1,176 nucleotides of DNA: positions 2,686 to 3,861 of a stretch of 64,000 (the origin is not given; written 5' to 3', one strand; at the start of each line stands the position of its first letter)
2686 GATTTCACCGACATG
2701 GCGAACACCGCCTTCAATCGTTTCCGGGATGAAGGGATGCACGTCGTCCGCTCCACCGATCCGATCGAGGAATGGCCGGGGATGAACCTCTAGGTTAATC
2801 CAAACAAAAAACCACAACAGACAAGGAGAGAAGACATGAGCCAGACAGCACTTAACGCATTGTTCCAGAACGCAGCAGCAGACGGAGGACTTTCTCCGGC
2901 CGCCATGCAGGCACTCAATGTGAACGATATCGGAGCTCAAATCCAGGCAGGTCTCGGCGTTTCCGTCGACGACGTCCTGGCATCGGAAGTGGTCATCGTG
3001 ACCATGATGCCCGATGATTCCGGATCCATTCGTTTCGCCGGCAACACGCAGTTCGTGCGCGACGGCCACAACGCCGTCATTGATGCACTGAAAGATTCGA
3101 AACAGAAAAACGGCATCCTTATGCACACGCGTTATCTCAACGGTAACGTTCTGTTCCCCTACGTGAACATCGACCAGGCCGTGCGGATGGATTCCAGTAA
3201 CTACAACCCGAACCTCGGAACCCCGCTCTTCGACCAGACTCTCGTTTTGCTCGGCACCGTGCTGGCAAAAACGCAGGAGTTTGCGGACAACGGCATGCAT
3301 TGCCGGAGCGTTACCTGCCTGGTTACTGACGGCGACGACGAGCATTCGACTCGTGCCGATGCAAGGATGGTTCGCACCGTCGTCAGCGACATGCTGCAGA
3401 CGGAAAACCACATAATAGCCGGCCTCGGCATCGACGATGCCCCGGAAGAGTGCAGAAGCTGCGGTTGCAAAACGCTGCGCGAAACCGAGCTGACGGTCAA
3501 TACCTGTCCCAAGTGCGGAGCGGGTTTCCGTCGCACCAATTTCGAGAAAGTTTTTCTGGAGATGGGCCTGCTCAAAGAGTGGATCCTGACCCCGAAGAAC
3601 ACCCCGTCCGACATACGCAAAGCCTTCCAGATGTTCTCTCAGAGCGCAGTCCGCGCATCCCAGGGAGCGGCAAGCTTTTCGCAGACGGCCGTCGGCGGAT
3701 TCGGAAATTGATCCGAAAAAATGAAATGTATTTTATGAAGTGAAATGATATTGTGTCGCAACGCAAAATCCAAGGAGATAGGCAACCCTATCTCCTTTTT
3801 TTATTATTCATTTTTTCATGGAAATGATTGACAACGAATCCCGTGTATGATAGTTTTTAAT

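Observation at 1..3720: Compositionally foreign (~55% GC) block encoding a kinase-like/Zn-ribbon protein, an oversized isochorismatase-family hydrolase and a VWA(MIDAS)/Zn-ribbon protein.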

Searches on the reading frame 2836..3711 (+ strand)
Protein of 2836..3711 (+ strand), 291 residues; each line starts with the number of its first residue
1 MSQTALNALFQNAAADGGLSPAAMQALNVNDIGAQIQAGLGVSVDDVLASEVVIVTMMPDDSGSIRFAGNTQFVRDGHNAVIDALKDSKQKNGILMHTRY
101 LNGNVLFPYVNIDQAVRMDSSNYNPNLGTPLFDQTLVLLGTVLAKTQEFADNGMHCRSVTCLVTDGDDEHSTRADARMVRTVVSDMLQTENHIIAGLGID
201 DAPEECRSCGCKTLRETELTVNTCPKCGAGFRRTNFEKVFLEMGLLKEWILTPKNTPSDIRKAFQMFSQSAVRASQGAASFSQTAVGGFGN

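Call 4: search_protein_families(library=pfam, proteins=[window:2836-3711:+], max_evalue=1)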
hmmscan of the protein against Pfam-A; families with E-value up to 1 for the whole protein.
window:2836-3711:+ (291 aa): 2 families
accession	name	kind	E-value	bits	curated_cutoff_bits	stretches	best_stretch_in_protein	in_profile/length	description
PF13240.11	Zn_Ribbon_1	-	0.54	10.6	25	1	220-229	12-21/23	zinc-ribbon domain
PF23455.1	DUF7129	-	0.78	10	30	0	205-229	13-35/45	Domain of unknown function (DUF7129)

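Call 6: search_protein_families(library=padloc, proteins=[window:2836-3711:+], max_evalue=1)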
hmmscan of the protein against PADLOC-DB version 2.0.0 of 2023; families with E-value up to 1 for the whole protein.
window:2836-3711:+ (291 aa): 1 family
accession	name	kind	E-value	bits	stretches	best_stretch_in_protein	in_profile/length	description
PDLC01691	Cas12f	-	0.032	12.1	1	204-234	289-318/332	CAS-V-F; effector__SPE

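Call 7: search_protein_families(library=ncbifam, proteins=[window:2836-3711:+], max_evalue=1)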
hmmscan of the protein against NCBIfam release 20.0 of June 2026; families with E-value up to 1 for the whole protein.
window:2836-3711:+ (291 aa): 4 families
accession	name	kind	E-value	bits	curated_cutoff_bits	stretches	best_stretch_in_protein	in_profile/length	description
NF033497.1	rubre_like_arch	subfamily_domain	0.022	14.5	32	1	205-233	2-28/34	rubrerythrin-like domain-containing protein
NF011481.0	PRK14890.1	equivalog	0.028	14.4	61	1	202-231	8-38/61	putative Zn-ribbon RNA-binding protein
TIGR02487.1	NrdD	equivalog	0.13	10.7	326.35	1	176-229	503-548/581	anaerobic ribonucleoside-triphosphate reductase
NF003058.0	PRK03976.1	equivalog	0.24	11.4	87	1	204-231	37-64/91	50S ribosomal protein L37ae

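Call 9: search_solved_structures(query=window:2836-3711:+, max_evalue=10, show_alignments=2)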
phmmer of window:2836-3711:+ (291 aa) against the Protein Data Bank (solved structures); distinct sequences matched with E-value up to 10: 3.
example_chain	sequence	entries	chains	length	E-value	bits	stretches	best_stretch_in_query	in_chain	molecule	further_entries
8a0d_A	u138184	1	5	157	0.29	13.6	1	6-95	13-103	Allergen lipocalin Cav p 1 isoform 1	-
1t9h_A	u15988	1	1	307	0.41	13.1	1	89-186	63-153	Probable GTPase engC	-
4ap4_A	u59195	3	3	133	7.7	8.9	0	205-245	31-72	E3 UBIQUITIN LIGASE RNF4 | E3 UBIQUITIN-PROTEIN LIGASE RNF4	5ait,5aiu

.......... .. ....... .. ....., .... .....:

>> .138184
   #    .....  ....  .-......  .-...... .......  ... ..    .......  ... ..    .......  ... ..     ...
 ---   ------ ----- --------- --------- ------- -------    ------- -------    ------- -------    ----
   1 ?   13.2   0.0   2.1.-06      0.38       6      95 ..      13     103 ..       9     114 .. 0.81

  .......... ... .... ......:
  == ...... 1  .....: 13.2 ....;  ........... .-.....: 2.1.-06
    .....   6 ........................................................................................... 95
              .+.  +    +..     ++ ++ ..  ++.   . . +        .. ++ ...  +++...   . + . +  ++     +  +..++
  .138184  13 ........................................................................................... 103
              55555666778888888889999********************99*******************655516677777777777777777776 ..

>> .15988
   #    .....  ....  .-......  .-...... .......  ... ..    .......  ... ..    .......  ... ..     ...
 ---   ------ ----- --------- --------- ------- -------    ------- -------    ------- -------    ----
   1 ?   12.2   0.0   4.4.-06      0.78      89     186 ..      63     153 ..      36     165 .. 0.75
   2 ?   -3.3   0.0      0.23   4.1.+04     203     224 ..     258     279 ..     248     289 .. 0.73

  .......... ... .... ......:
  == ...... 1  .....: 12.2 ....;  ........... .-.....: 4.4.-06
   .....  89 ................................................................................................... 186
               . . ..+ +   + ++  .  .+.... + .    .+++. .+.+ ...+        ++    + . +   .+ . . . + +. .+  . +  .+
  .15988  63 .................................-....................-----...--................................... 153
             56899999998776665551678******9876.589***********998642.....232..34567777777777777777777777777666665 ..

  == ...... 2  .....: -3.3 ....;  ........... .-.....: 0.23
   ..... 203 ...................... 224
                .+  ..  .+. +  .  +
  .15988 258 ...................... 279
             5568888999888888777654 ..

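Call 12: find_homologous_proteins(query=window:2836-3711:+)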
Query window:2836-3711:+ (291 aa): 2339 proteins with E <= 0.001 among 4042 candidates; the best 120 are listed.
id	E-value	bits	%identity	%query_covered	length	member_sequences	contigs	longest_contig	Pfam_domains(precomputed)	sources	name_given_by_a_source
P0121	5.9e-191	650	100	100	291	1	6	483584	-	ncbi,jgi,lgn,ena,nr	ncbi:MAG TPA: hypothetical protein DEA43_02140 [Candidatus Moranbacteria bacterium]|nr:hypothetical 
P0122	3.2e-152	523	81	99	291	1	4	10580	-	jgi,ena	-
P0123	2.5e-132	458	72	100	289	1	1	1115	-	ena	-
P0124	8.9e-113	394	63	100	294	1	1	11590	-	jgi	-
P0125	1.3e-109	384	62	99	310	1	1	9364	-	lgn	-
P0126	3.1e-109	383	63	97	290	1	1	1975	-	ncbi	-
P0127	9.3e-109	381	61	98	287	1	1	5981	-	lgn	-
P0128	3.5e-108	379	60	100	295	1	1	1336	-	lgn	-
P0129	7.0e-107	375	62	99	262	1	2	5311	-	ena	-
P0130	1.4e-106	374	63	100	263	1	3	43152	-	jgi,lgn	jgi:hypothetical protein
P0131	1.8e-106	373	63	100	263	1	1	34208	-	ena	-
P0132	2.7e-106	373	63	100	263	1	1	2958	-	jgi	-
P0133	3.2e-106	373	63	100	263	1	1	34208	-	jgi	jgi:hypothetical protein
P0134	3.6e-106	372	63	100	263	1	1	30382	-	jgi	-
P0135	3.6e-106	372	63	100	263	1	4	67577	-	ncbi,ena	-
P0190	4.6e-99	349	59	100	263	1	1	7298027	-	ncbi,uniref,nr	ncbi:hypothetical protein K9N68_00930 [Kovacikia minuta CCNUW1]|uniref:hypothetical protein n=1 Tax=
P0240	1.2e-97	344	59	100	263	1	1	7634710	-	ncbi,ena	-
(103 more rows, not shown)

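Call 13: find_encoding_contigs(protein=P0121, flank=10000, max_places=6)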
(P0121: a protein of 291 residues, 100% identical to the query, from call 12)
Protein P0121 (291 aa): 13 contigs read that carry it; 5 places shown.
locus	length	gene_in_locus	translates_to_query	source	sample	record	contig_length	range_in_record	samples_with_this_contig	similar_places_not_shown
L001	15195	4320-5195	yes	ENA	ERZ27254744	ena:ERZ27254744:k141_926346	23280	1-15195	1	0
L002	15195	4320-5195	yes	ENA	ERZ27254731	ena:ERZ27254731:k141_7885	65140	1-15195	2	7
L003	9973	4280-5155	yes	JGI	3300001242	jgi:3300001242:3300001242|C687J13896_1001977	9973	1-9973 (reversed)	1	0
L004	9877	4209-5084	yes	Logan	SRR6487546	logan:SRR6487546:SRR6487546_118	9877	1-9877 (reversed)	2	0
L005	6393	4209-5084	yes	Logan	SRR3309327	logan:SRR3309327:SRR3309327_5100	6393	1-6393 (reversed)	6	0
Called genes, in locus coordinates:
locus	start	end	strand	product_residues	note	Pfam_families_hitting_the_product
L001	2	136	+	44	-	?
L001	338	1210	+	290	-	PF13672:PP2C_2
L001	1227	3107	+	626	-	-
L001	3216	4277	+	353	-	-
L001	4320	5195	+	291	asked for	-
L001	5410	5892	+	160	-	PF01467:CTP_transf_like (weak)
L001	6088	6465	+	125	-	-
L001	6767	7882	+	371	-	PF00753:Lactamase_B (weak)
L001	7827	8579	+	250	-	-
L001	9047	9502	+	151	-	-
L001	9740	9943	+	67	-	-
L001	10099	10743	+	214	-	PF00730:HhH-GPD, PF00633:HHH (weak)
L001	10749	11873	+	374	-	PF01168:Ala_racemase_N, PF00842:Ala_racemase_C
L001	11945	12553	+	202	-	PF04542:Sigma70_r2, PF08281:Sigma70_r4_2, PF04545:Sigma70_r4 (weak)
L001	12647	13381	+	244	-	-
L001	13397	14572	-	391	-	PF22025:ThiI_fer, PF02926:THUMP, PF02568:ThiI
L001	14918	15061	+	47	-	-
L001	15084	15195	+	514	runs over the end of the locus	-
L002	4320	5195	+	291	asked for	-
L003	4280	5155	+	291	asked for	-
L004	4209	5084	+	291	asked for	-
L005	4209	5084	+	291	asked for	-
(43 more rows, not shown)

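Call 15: search_protein_families(library=pfam, proteins=[L001:338-1210:+, L001:1227-3107:+, L001:2-136:+], max_evalue=1)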
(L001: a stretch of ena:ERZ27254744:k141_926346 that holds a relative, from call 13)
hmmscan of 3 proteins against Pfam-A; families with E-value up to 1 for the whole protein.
L001:338-1210:+ (290 aa): 1 family
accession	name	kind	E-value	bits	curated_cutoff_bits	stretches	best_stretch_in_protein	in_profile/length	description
PF13672.11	PP2C_2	-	2.9e-16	60.1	24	1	16-210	2-176/209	Protein phosphatase 2C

L001:1227-3107:+ (626 aa): 2 families
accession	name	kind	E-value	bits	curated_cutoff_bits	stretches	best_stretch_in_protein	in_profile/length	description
PF19974.5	TCAD9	-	0.013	15.2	40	1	138-173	290-325/429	Ternary complex associated domain 9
PF01163.29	RIO1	-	0.12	12.4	22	1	144-169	123-148/187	RIO domain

L001:2-136:+ (44 aa): 0 families

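Call 16: search_protein_families(library=padloc, proteins=[L001:338-1210:+, L001:1227-3107:+], max_evalue=1)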
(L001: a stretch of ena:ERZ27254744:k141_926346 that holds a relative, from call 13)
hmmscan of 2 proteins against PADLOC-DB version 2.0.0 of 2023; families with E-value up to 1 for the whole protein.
L001:338-1210:+ (290 aa): 0 families

L001:1227-3107:+ (626 aa): 0 families

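Call 24: search_solved_structures(query=A2, max_evalue=10, show_alignments=2)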
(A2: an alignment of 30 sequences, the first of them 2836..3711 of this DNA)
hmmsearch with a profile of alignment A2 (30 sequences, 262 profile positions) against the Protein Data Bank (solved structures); distinct sequences matched with E-value up to 10: 2.
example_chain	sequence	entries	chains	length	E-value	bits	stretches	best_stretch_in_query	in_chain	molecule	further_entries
2r9i_A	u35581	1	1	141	1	11.8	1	144-208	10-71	Putative phage capsid protein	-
8bve_A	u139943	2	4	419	1.6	11.2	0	208-261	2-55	Molybdopterin molybdenumtransferase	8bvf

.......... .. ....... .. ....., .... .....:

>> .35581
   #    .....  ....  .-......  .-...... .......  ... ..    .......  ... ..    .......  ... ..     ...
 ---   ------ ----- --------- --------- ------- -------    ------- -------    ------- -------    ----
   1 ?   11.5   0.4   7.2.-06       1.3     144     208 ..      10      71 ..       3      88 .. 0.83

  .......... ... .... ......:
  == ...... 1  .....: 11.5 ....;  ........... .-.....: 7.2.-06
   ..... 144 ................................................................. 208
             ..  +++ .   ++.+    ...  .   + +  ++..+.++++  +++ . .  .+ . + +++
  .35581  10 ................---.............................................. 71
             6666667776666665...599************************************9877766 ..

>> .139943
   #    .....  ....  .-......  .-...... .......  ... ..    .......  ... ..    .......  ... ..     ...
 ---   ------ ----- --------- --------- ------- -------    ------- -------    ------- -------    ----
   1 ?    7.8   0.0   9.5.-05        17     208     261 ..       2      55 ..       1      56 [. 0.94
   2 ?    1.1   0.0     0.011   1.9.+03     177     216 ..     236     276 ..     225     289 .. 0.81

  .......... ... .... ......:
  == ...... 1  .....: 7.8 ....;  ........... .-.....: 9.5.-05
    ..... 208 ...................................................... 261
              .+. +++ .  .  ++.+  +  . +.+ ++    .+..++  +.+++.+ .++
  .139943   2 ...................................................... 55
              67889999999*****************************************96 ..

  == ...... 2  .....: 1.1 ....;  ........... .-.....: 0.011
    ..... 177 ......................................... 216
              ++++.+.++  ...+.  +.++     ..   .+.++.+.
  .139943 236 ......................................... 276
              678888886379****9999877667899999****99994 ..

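Call 38: find_homologous_proteins(query=L001:1227-3107:+)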
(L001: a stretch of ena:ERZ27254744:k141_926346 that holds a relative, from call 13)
Query L001:1227-3107:+ (626 aa): 1796 proteins with E <= 0.001 among 7489 candidates; the best 120 are listed.
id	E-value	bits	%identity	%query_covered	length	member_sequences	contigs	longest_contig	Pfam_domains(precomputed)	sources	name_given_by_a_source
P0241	0.0e+0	1476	100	100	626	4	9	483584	-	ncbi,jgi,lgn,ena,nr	ncbi:MAG TPA: hypothetical protein DEA43_02150 [Candidatus Moranbacteria bacterium]|nr:hypothetical 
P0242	0.0e+0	1268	83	100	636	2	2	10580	-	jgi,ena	-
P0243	4.0e-234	797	54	99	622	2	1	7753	-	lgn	-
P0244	5.5e-233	793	56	98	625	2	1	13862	-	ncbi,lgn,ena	-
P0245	1.9e-231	788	54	100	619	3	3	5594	-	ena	-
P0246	1.3e-230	785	54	100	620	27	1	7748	-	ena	-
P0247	3.1e-230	784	55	100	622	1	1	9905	-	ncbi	-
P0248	6.3e-230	783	54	98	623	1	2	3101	-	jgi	-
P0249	1.5e-229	782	54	100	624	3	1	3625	-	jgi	-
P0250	2.0e-229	781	54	100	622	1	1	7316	-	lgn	-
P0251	3.3e-228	777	55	98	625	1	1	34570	-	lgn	-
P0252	7.7e-228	776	53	99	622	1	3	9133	-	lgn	-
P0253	6.6e-227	773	52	100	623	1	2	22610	-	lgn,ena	-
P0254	2.0e-226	771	53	98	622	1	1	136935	-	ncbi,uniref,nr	ncbi:hypothetical protein BST81_01595 [Leptolyngbya sp. 'hensonii']|uniref:hypothetical protein n=1 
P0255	2.3e-226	771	54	99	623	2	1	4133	-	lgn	-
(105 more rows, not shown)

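Call 40: search_solved_structures(query=A5, max_evalue=1, show_alignments=1)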
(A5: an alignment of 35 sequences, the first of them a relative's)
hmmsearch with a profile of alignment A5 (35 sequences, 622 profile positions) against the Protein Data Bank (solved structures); distinct sequences matched with E-value up to 1: 17.
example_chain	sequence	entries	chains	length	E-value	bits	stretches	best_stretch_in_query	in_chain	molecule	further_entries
3is5_A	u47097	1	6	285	0.14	13.4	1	97-160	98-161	Calcium-dependent protein kinase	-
1fot_A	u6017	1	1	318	0.28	12.4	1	131-225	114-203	CAMP-DEPENDENT PROTEIN KINASE TYPE 1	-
4wsq_A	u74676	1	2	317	0.36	12.1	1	98-164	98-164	AP2-associated protein kinase 1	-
8gmc_A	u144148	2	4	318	0.36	12.1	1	98-164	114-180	AP2-associated protein kinase 1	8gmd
9qb5_A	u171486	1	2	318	0.36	12.1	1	98-164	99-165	AP2-associated protein kinase 1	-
7lvh_A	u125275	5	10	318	0.37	12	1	98-164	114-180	AP2-associated protein kinase 1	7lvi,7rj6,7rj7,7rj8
4q9z_A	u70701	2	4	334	0.37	12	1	131-227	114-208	HUMAN PROTEIN KINASE C THETA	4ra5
1tqi_A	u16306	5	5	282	0.4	11.9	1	124-166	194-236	conserved hypothetical protein | Rio2 serine kinase | Rio2 kinase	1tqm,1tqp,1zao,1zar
2jed_A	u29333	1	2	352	0.41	11.9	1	131-227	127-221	PROTEIN KINASE C THETA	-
5f9e_A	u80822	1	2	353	0.41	11.9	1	131-227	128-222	Protein kinase C theta type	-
5l4q_A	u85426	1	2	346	0.42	11.8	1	98-164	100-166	AP2-associated protein kinase 1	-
5te0_A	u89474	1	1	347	0.42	11.8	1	98-164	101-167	AP2-associated protein kinase 1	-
2aqc_A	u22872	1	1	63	0.45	11.8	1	294-318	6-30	Ribosome biogenesis protein Nop10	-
1xjd_A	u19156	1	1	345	0.51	11.6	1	132-227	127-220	Protein kinase C, theta type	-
2apo_B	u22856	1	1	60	0.54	11.5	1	294-318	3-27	Ribosome biogenesis protein Nop10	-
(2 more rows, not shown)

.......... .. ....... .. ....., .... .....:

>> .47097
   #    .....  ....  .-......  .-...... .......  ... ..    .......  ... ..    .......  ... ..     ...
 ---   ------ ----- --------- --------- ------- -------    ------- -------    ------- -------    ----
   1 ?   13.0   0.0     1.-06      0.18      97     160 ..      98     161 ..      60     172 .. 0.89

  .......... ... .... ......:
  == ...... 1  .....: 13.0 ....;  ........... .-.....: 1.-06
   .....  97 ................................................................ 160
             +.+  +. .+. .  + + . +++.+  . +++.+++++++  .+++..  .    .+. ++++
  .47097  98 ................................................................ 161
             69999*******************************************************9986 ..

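Call 42: search_protein_families(library=pfam, alignment_id=A5, max_evalue=0.01)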
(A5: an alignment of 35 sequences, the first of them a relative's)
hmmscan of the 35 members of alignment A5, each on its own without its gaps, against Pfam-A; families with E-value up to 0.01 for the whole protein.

A. member 1, L001:1227-3107:+ (626 aa): 0 families

B. families by the number of members that match (of 35 scanned): 5 families
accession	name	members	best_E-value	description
PF00069.31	Pkinase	13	3.2e-07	Protein kinase domain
PF01163.29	RIO1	1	0.0011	RIO domain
PF11192.13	DUF2977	1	0.005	Protein of unknown function (DUF2977)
PF19974.5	TCAD9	1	0.0072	Ternary complex associated domain 9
PF13752.12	DUF4165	1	0.0092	Domain of unknown function (DUF4165)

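Call 48: predict_structure(alignment_id=A4)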
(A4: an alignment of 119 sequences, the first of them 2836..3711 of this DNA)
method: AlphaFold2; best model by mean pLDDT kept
length: 291 residues; sequences in the alignment: 119
mean_pLDDT: 90.9   pTM: 0.90
mean pLDDT of the five models: 90.9, 90.3, 90.2, 87.8, 87.5
residues with pLDDT >= 90: 211; 70-90: 64; 50-70: 15; < 50: 1
segments of 3 or more residues with pLDDT < 50: none
pLDDT, mean of each block of 10 residues (from residue 1): 83 91 87 90 90 96 91 96 94 96 96 97 89 96 96 94 83 93 94 95 95 92 96 93 96 89 89 79 64 40
secondary structure, 60 per line:
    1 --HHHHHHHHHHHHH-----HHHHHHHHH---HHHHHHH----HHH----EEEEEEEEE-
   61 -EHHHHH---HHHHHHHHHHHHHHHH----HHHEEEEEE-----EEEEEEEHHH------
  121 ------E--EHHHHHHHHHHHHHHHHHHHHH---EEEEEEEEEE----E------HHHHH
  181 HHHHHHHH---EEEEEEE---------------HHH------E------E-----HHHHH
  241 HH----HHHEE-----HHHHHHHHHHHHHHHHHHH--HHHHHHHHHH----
elements in order: H3-15 H21-29 H33-39 E51-59 H63-67 H71-86 E94-99 E105-111 H131-151 E155-164 H176-188 E192-198 H236-242 H257-275 H278-287
